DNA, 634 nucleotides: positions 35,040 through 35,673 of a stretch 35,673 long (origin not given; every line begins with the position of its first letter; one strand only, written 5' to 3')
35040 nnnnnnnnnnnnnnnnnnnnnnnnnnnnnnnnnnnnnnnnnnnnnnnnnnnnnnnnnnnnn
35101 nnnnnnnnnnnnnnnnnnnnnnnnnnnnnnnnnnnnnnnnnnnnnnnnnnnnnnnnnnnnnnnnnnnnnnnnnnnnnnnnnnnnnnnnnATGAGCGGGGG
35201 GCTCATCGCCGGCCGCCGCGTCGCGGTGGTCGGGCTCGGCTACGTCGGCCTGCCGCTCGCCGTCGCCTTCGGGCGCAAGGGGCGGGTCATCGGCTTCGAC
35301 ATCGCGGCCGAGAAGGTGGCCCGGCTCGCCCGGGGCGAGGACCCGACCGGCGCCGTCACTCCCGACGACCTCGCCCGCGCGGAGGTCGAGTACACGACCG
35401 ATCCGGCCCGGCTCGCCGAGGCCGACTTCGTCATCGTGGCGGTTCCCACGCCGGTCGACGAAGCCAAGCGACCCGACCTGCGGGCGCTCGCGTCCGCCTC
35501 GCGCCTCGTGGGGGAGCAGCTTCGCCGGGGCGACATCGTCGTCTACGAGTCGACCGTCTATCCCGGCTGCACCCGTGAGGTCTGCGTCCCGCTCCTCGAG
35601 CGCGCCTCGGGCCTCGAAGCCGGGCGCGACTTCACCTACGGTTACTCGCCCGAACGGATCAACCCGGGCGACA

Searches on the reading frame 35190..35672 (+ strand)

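Call 12: search_protein_families(library=pfam, proteins=[window:35190-35672:+], max_evalue=0.01)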
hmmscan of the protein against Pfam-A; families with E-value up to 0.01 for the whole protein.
window:35190-35672:+ (161 aa): 4 families
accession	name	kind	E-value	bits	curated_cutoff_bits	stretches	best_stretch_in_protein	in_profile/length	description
PF03721.20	UDPG_MGDP_dh_N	-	5.3e-31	108.1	27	1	10-160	2-159/187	UDP-glucose/GDP-mannose dehydrogenase family, NAD binding domain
PF03446.21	NAD_binding_2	-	5.3e-06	27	21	1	10-132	1-104/161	NAD binding domain of 6-phosphogluconate dehydrogenase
PF02737.24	3HCDH_N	-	0.0041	17.5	22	0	11-87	2-88/180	3-hydroxyacyl-CoA dehydrogenase, NAD binding domain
PF01210.29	NAD_Gly3P_dh_N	-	0.0079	16.6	23.1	1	11-88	2-80/158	NAD-dependent glycerol-3-phosphate dehydrogenase N-terminus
